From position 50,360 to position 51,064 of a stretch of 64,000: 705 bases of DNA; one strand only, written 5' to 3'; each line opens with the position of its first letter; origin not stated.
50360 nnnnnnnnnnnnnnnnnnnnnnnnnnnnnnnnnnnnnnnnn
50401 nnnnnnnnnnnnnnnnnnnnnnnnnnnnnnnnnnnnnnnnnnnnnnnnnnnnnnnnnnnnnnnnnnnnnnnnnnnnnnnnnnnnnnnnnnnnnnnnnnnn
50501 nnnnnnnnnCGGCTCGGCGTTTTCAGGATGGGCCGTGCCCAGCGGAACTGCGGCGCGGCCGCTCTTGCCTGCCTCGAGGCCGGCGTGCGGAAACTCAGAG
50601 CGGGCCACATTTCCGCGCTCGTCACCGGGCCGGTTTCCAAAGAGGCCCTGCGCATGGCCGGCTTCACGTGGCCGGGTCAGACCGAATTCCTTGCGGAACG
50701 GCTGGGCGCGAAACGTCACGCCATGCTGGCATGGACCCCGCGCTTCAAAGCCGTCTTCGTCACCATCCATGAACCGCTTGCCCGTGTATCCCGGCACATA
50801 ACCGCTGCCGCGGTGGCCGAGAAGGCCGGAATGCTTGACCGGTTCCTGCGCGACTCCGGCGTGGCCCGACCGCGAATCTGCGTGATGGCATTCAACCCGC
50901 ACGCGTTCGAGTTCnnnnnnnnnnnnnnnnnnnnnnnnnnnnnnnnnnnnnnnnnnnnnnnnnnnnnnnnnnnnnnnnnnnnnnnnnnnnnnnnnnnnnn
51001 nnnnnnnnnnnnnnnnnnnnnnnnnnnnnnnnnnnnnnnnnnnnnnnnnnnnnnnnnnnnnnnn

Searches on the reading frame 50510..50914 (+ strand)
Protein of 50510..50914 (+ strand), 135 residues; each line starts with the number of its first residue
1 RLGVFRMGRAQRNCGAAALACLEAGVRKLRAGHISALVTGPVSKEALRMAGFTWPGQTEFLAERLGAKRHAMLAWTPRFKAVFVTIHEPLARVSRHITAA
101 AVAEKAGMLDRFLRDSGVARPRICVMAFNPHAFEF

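Call 24: find_related_loci(query=A1, collection=metagenome_contigs, flank=10000)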
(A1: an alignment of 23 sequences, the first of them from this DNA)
Query A1 (135 aa) in metagenome_contigs; peptide patterns used: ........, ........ (x = any residue, [..] = any of these).
103 stretches matched a pattern; 62 encode a relative of the query (tblastn E <= 1e-3); 62 distinct loci.
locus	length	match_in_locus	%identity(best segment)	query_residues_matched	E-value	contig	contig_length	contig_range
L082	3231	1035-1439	85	1-135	4e-78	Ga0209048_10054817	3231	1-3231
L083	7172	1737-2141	86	1-135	3e-77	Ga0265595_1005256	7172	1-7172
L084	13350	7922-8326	86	1-135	3e-77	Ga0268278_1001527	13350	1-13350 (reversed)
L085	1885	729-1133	85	1-135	4e-79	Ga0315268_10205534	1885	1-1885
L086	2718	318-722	87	1-135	1e-76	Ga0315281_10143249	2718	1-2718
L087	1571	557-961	85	1-135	6e-79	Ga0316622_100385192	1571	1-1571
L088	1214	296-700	85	1-135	4e-80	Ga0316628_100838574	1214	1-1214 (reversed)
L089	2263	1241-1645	83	1-135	1e-76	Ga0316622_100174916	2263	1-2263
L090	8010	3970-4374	82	1-135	9e-74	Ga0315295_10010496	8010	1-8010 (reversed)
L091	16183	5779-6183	85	1-135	2e-73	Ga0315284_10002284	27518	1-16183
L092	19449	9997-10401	82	1-135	4e-73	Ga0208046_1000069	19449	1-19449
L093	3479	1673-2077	81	1-135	4e-73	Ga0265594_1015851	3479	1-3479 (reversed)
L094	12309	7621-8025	85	1-135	6e-73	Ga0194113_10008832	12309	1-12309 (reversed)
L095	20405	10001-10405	79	1-135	6e-71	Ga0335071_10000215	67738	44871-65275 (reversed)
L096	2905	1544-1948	78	1-135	8e-71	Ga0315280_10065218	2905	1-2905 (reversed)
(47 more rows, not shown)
